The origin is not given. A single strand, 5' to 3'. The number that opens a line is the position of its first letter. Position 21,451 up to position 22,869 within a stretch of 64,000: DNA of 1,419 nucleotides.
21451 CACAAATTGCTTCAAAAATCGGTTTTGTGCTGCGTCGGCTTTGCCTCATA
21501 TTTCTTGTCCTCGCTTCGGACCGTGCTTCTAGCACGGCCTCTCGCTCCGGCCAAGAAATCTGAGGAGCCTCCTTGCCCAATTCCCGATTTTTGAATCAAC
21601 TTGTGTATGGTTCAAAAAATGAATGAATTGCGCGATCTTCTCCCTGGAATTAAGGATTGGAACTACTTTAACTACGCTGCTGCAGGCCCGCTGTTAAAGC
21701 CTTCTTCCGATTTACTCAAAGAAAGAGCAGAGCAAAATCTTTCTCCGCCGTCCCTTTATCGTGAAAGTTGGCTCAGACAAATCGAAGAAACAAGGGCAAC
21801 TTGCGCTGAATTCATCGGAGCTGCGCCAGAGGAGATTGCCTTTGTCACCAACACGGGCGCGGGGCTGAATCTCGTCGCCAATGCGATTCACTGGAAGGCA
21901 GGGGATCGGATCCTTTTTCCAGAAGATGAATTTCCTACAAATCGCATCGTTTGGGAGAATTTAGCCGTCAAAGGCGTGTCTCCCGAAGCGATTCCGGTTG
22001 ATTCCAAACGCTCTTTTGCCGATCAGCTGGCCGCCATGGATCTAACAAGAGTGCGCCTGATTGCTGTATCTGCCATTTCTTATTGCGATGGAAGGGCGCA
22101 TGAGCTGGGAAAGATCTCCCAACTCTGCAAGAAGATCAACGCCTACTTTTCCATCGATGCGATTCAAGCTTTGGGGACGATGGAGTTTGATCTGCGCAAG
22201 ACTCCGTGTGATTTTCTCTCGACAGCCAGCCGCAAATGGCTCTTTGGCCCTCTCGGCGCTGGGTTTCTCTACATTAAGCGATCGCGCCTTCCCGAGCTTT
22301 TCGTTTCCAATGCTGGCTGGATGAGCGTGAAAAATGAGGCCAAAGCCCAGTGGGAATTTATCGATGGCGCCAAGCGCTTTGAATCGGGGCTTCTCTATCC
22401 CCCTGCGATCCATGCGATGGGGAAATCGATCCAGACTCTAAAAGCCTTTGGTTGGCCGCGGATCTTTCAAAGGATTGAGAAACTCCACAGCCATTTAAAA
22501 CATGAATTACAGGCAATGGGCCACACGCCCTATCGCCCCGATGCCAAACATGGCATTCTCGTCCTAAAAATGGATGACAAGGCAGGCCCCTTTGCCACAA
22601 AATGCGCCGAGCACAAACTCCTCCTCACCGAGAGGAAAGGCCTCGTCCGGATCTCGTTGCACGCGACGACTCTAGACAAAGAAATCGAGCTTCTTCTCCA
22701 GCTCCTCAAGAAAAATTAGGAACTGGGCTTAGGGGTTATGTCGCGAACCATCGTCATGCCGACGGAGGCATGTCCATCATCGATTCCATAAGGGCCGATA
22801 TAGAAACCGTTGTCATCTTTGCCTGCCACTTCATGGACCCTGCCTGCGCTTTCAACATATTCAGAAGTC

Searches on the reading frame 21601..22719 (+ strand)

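Call 67: search_protein_families(library=pfam, proteins=[window:21601-22719:+])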
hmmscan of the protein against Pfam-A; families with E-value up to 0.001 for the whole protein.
window:21601-22719:+ (372 aa): 1 family
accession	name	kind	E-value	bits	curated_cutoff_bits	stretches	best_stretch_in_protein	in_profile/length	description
PF00266.25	Aminotran_5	-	3.3e-40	138.6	21.5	1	58-324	42-316/371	Aminotransferase class-V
